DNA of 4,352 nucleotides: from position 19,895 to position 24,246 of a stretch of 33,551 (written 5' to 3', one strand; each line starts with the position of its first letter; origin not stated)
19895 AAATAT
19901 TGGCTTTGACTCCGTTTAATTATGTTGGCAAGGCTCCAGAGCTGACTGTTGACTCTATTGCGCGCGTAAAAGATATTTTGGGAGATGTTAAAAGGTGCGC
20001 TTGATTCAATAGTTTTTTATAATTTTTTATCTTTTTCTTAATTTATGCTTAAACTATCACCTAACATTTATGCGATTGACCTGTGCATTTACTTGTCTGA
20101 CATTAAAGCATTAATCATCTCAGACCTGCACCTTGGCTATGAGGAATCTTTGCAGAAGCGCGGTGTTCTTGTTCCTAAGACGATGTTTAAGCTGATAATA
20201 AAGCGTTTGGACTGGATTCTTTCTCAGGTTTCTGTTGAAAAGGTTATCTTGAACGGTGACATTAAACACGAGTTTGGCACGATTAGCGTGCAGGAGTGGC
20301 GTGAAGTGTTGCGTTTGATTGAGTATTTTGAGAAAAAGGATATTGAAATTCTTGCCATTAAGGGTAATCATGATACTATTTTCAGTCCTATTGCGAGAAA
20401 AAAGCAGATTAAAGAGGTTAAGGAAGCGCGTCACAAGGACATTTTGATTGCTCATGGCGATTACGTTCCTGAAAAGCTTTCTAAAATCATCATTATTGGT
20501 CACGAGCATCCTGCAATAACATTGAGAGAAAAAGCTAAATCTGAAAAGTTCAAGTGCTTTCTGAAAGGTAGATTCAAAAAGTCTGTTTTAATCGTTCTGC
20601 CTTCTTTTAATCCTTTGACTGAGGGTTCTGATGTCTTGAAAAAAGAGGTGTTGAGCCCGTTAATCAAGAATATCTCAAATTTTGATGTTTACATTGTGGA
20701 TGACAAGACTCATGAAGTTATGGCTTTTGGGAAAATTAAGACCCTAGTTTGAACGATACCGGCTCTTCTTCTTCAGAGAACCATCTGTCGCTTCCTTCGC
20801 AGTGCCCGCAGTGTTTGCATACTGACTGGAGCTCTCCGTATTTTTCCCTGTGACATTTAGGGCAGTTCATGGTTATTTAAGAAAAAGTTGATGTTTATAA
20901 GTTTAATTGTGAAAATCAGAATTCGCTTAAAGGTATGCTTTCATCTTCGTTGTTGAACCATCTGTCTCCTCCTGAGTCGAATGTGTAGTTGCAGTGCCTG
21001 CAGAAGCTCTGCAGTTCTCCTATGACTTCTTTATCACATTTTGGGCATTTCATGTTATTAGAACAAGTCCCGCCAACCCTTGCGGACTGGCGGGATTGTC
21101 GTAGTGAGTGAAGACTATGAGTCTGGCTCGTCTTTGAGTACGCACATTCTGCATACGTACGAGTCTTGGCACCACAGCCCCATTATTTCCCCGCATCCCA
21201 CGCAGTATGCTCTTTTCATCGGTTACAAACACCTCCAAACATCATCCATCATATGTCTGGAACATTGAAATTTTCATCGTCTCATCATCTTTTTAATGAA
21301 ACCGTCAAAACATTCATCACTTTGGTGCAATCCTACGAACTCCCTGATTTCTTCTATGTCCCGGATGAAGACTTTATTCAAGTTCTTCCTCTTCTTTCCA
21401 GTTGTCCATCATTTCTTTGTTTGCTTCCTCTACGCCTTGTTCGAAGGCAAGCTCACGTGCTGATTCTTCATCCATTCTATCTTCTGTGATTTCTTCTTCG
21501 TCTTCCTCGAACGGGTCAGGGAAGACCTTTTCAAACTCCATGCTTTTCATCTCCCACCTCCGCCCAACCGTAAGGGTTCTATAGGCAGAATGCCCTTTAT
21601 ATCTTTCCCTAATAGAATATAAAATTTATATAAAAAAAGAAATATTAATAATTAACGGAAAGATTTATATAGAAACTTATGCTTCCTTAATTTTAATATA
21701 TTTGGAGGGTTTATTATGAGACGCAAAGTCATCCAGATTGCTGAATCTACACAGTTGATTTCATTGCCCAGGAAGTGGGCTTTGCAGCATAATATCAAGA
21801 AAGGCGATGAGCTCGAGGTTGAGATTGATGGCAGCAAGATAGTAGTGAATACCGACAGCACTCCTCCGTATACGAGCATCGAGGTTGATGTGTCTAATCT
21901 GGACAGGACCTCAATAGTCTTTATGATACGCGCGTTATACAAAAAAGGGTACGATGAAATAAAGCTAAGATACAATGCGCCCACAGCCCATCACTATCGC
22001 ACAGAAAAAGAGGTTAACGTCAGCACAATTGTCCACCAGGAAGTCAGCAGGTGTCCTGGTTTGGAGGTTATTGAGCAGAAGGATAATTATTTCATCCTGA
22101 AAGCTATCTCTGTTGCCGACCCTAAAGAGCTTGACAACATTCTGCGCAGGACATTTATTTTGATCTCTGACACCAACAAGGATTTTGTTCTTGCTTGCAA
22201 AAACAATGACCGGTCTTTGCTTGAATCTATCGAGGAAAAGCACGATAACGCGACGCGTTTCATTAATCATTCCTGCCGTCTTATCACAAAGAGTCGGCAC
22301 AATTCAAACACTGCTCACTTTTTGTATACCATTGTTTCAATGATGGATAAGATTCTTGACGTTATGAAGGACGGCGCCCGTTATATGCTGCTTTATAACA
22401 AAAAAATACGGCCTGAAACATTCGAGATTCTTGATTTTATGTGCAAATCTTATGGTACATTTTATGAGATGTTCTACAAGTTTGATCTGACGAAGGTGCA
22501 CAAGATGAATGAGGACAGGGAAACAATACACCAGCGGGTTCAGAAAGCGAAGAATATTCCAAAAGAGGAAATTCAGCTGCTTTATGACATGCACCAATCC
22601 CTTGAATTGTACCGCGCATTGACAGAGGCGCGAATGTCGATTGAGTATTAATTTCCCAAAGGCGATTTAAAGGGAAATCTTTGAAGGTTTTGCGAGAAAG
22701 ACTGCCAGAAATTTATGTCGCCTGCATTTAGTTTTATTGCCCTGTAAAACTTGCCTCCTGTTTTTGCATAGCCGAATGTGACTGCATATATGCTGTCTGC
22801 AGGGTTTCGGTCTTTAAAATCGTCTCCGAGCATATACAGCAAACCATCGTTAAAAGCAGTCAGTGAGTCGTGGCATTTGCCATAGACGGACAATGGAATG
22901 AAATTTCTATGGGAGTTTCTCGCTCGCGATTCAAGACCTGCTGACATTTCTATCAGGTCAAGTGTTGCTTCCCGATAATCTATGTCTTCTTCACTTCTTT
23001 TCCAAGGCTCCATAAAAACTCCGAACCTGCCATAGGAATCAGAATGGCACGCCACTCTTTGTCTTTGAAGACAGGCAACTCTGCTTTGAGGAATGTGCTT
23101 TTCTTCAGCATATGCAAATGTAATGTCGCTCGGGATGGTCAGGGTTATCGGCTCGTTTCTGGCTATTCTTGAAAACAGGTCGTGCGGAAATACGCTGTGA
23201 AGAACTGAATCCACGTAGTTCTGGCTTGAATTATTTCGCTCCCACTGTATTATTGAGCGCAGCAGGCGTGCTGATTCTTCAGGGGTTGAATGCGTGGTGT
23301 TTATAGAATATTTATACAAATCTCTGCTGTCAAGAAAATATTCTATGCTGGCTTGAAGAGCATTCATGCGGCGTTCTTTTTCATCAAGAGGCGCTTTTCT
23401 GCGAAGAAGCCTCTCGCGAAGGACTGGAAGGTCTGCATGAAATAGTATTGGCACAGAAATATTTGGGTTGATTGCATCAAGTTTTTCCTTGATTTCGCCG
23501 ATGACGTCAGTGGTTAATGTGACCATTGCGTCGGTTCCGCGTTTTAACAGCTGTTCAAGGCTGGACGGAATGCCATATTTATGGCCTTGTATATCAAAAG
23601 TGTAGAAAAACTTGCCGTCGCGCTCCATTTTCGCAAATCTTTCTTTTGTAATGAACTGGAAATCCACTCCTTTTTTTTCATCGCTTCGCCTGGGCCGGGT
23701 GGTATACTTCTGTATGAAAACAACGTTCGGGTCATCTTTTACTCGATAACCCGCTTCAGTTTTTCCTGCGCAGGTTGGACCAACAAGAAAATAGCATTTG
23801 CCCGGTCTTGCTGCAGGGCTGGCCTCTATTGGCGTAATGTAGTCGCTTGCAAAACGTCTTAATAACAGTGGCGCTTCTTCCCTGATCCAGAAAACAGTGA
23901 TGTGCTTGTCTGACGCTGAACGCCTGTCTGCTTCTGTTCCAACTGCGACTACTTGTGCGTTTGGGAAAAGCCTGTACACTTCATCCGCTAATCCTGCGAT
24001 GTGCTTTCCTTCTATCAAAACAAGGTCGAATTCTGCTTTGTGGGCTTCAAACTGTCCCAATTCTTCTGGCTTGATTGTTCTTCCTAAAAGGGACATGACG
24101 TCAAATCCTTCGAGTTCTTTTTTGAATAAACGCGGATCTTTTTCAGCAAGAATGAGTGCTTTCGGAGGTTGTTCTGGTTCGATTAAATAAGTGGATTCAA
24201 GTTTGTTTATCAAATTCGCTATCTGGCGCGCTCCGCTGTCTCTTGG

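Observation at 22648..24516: Receiver-like + guanylate-kinase-like + orphan-domain protein with a 100-codon start-less in-frame upstream extension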

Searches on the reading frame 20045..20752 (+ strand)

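Call 20: search_protein_families(library=pfam, proteins=[window:20045-20752:+], max_evalue=0.001)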
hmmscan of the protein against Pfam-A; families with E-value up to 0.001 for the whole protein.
window:20045-20752:+ (235 aa): 2 families
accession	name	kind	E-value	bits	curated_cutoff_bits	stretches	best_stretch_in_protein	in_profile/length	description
PF00149.33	Metallophos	-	1.9e-09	38.7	21.5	1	21-217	2-184/191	Calcineurin-like phosphoesterase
PF12850.12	Metallophos_2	-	4.9e-06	27.1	27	1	21-155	2-117/154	Calcineurin-like phosphoesterase superfamily domain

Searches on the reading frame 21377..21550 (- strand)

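Call 87: search_protein_families(library=pfam, proteins=[window:21377-21550:-], max_evalue=1)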
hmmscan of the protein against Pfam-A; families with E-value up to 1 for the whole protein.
seq(58 aa): 1 family
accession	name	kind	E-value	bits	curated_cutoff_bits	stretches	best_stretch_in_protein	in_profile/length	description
PF10135.14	Rod-binding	-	0.091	13.8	25.1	1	2-39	1-39/51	Rod binding protein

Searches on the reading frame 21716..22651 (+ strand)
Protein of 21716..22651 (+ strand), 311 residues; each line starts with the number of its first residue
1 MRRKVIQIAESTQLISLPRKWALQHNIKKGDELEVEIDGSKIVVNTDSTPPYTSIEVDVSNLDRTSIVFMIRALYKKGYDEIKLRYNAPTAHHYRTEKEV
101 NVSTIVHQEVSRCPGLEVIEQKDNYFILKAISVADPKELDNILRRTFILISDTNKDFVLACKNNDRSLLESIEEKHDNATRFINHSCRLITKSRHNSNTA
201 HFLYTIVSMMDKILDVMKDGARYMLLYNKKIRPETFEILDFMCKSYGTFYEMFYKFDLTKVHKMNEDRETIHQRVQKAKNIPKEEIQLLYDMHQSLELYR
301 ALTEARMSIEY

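Call 4: search_protein_families(library=pfam, proteins=[window:21716-22651:+], max_evalue=1)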
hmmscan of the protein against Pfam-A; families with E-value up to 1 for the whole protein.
window:21716-22651:+ (311 aa): 5 families
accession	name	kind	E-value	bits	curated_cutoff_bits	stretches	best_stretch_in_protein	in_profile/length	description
PF04014.23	MazE_antitoxin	-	5.1e-08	33.2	24.7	1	11-44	6-40/48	Antidote-toxin recognition MazE, bacterial antitoxin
PF00856.33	SET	-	0.0033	18.2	22.4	1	109-199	43-73/105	SET domain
PF01865.21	PhoU_div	-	0.0053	16.6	24.4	1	203-273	80-146/214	Protein of unknown function DUF47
PF19194.5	DUF5869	-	0.011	15.9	25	1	181-271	46-133/159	Family of unknown function (DUF5869)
PF22768.1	SPP1_Dit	-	0.035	14.7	25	1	22-87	33-94/97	Siphovirus-type tail component, C-terminal domain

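Call 5: search_protein_families(library=ncbifam, proteins=[window:21716-22651:+], max_evalue=1)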
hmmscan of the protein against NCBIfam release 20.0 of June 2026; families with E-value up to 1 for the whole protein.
window:21716-22651:+ (311 aa): 2 families
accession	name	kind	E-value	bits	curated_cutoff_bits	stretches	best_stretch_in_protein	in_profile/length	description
TIGR01439.1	lp_hng_hel_AbrB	domain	0.044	13.5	28.3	1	15-44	10-40/44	transcriptional regulator, AbrB family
NF052533.1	SurfProtOspCBorb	equivalog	0.068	13.2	300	1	150-219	49-117/211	outer surface protein OspC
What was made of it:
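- Closest known: Guanylate kinase. Different: It scores far below the equivalog cut-off (call 5).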

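Call 53: search_solved_structures(query=window:21716-22648:+, max_evalue=1)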
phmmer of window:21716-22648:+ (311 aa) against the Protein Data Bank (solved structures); distinct sequences matched with E-value up to 1: 3.
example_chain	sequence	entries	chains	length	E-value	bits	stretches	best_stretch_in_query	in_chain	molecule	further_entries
3dh3_A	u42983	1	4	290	0.092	15.1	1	118-235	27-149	Ribosomal large subunit pseudouridine synthase F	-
4nzg_A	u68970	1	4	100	0.47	12.8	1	199-252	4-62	Integrase p46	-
3nnq_A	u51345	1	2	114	0.51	12.7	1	199-253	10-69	N-terminal domain of Moloney murine leukemia virus integrase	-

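Call 68: search_solved_structures(query=A7, max_evalue=10, show_alignments=1)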
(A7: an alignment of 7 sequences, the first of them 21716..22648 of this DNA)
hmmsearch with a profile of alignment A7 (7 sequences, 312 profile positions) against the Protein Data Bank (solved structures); distinct sequences matched with E-value up to 10: 7.
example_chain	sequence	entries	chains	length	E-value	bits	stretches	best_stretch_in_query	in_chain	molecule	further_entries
9v2v_I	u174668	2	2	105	0.088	15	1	236-310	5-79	Transcriptional regulatory protein PHO23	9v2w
5itm_A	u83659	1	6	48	0.11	14.6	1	6-46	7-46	AbrB family transcriptional regulator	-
5itj_A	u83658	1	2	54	0.12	14.5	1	6-47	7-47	AbrB family transcriptional regulator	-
2l66_A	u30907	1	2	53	0.13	14.4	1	9-47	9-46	Transcriptional regulator, AbrB family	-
6tb3_BW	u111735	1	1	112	0.18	13.9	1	228-286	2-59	General negative regulator of transcription subunit 5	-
3dh3_A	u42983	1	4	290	0.38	12.9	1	154-289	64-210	Ribosomal large subunit pseudouridine synthase F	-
2gml_A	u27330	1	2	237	0.46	12.6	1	155-289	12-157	Ribosomal large subunit pseudouridine synthase F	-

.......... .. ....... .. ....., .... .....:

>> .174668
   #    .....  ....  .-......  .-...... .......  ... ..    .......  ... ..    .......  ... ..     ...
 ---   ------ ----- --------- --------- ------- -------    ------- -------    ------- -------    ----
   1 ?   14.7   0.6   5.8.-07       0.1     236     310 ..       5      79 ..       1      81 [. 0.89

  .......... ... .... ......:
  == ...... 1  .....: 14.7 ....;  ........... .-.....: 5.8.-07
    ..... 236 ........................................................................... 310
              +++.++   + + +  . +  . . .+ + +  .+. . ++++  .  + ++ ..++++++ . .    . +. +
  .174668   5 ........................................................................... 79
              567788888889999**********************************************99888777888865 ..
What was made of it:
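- On PhoU (PF01895 / PF01865), for the partner gene: No PhoU structure was found with the profile (call 68).
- Closest known: Archaeal AbrB-PhoU-type regulators. Different: A profile search of PDB sequences found no PhoU structure (call 68).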

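Call 69: search_protein_families(library=pfam, alignment_id=A7, max_evalue=0.1)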
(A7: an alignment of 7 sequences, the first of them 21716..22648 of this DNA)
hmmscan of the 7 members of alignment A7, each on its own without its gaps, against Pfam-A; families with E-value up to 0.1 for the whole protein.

A. member 1, window:21716-22648:+ (311 aa): 5 families
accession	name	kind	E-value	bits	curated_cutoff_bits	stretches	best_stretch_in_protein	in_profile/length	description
PF04014.23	MazE_antitoxin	-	5.1e-08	33.2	24.7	1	11-44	6-40/48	Antidote-toxin recognition MazE, bacterial antitoxin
PF00856.33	SET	-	0.0033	18.2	22.4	1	109-199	43-73/105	SET domain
PF01865.21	PhoU_div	-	0.0053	16.6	24.4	1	203-273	80-146/214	Protein of unknown function DUF47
PF19194.5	DUF5869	-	0.011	15.9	25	1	181-271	46-133/159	Family of unknown function (DUF5869)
PF22768.1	SPP1_Dit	-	0.035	14.7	25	1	22-87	33-94/97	Siphovirus-type tail component, C-terminal domain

B. families by the number of members that match (of 7 scanned): 12 families
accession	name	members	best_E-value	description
PF04014.23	MazE_antitoxin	7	2.1e-09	Antidote-toxin recognition MazE, bacterial antitoxin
PF00856.33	SET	2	0.0033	SET domain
PF08110.17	Antimicrobial15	1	0.0047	Ocellatin family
PF01865.21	PhoU_div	1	0.0053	Protein of unknown function DUF47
PF17326.7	DUF5365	1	0.01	Family of unknown function (DUF5365)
PF19194.5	DUF5869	1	0.011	Family of unknown function (DUF5869)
PF01895.24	PhoU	1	0.011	PhoU domain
PF22768.1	SPP1_Dit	1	0.035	Siphovirus-type tail component, C-terminal domain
PF02563.21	Poly_export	1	0.051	Polysaccharide biosynthesis/export protein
PF24811.1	Ig_Shg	1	0.077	DE-cadherin, Ig-like domain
PF17204.8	Sid-5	1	0.081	Sid-5 family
PF19860.4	DUF6334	1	0.09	Family of unknown function (DUF6334)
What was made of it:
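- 21716..22651 (+): Conserved convergent partner: a 311-aa AbrB/SpoVT-domain protein with a helical, weakly PhoU-like C-terminal region. Its stop codon overlaps the target's stop in TTAA. PhoU and PhoU_div reach only E=0.005-0.011 (calls 4, 69).
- On PhoU (PF01895 / PF01865), for the partner gene: PhoU reaches E=0.011 in 1 of 7 partners (calls 4, 69).
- On AbrB/SpoVT (PF04014), for the partner gene: All 7 partners hit, best E=2e-9 (calls 4, 69).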

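Call 78: find_encoding_contigs(protein=window:21716-22651:+, flank=4000, max_places=10)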
Protein window:21716-22651:+ (311 aa): 7 contigs read that carry it; 7 places shown.
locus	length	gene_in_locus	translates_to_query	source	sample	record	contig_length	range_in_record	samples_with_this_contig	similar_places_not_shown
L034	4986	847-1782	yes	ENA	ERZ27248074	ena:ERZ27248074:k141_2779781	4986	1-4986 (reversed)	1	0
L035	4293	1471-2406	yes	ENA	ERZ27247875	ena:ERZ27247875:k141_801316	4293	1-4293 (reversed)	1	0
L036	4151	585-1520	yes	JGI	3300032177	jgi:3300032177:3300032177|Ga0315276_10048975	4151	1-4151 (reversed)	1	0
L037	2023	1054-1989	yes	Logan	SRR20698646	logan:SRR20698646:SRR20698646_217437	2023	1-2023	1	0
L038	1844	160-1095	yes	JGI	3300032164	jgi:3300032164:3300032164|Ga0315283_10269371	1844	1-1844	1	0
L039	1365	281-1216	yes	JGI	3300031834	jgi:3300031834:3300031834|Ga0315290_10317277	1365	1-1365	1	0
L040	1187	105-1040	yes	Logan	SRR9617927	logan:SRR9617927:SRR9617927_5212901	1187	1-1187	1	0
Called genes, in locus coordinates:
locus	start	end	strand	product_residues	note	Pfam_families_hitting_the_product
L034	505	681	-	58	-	-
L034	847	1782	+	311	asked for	PF04014:MazE_antitoxin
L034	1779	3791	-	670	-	PF00625:Guanylate_kin (weak)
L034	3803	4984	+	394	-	?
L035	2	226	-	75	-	?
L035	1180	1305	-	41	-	-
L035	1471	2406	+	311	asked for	PF04014:MazE_antitoxin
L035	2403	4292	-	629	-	?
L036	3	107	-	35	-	?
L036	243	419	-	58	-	-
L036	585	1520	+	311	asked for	PF04014:MazE_antitoxin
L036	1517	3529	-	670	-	PF00625:Guanylate_kin (weak)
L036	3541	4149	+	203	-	?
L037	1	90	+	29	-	?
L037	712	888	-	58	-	-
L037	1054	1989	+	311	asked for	PF04014:MazE_antitoxin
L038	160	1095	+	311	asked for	PF04014:MazE_antitoxin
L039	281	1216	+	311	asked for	PF04014:MazE_antitoxin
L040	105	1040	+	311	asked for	PF04014:MazE_antitoxin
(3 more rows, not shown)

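Call 89: search_protein_families(library=padloc, proteins=[window:21716-22648:+], max_evalue=0.01)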
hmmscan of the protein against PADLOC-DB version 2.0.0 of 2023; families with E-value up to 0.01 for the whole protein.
window:21716-22648:+ (311 aa): 1 family
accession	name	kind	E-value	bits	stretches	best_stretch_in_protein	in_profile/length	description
PDLC01914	CARF6--CARF_CARF_CARF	-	5.2e-05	20.7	1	52-126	94-165/311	-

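Call 90: search_protein_families(library=padloc, alignment_id=A7, max_evalue=0.1)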
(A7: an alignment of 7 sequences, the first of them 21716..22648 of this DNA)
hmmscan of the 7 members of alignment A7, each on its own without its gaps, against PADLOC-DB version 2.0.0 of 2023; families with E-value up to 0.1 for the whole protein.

A. member 1, window:21716-22648:+ (311 aa): 1 family
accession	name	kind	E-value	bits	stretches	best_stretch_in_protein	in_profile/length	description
PDLC01914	CARF6--CARF_CARF_CARF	-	5.2e-05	20.7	1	52-126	94-165/311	-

B. families by the number of members that match (of 7 scanned): 2 families
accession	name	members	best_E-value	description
PDLC01914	CARF6--CARF_CARF_CARF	2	5.2e-05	-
PDLC04142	capH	1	0.015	capH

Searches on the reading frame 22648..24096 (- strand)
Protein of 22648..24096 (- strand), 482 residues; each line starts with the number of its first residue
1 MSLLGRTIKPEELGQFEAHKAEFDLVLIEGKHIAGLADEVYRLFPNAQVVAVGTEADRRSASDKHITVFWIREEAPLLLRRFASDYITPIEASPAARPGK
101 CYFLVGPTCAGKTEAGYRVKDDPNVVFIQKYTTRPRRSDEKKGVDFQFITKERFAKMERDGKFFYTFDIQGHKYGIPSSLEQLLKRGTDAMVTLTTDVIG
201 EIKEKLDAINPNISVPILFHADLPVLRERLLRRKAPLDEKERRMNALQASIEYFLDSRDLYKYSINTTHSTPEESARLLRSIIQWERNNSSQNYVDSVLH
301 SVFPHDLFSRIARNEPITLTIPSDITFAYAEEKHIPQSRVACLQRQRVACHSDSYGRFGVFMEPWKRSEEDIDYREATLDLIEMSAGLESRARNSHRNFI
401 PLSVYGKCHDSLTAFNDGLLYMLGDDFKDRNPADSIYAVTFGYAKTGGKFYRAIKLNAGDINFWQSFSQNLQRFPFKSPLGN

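Call 77: find_encoding_contigs(protein=window:22648-24096:-, flank=3000, max_places=10)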
Protein window:22648-24096:- (482 aa): no gene with exactly this product is on record in the collection.
